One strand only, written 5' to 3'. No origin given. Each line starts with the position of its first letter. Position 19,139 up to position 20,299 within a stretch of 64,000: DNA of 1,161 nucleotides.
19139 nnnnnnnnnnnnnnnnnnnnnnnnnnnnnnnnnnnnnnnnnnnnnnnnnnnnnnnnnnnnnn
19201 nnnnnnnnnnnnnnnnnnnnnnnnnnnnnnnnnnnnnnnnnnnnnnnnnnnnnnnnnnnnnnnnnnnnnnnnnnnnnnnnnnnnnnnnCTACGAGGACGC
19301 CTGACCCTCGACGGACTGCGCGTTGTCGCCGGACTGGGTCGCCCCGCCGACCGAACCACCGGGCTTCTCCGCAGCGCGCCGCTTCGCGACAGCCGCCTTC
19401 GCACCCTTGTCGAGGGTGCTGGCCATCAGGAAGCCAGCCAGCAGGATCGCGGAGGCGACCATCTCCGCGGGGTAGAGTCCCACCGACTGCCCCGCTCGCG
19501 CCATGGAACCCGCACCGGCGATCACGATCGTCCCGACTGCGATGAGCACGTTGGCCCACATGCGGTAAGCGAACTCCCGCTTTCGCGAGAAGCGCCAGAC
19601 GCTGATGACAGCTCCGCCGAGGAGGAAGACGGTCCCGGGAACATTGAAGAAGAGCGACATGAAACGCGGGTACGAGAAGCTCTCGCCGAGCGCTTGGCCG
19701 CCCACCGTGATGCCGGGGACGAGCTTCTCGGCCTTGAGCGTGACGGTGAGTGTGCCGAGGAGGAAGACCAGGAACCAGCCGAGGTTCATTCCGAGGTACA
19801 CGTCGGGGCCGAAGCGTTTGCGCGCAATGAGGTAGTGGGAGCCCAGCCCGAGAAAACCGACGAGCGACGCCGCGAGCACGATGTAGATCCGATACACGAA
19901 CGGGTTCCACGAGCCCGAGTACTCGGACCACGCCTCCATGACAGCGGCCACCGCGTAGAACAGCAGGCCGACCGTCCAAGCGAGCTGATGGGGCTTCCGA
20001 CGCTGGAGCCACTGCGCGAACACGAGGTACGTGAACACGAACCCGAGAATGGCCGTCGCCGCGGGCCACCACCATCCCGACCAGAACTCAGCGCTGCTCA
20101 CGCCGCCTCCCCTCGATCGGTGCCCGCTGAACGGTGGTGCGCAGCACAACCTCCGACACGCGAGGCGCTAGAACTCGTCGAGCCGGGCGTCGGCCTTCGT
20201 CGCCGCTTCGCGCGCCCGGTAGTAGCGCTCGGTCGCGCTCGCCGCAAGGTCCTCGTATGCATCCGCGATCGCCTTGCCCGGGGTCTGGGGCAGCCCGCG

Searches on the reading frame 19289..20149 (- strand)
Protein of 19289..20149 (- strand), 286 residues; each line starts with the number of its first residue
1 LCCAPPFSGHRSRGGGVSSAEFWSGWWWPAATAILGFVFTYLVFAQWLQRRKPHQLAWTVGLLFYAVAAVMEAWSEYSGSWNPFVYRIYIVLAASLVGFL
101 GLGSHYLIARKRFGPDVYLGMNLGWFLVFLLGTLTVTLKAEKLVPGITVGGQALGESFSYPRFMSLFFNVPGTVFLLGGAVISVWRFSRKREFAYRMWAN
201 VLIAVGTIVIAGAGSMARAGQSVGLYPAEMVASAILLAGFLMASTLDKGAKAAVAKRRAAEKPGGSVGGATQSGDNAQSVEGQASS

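Call 3: search_protein_families(library=pfam, proteins=[window:19289-20149:-], max_evalue=0.1)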
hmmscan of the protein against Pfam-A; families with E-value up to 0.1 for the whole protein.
window:19289-20149:- (286 aa): 2 families
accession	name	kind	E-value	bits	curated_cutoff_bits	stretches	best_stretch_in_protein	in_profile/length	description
PF10935.13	DUF2637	-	0.039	14.3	22.8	1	20-71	31-83/161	Protein of unknown function (DUF2637)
PF14340.12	DUF4395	-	0.047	14.5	24.5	1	21-78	35-97/130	Domain of unknown function (DUF4395)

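Call 4: search_protein_families(library=ncbifam, proteins=[window:19289-20149:-], max_evalue=0.1)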
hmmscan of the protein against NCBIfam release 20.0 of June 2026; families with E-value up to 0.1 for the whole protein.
window:19289-20149:- (286 aa): 0 families
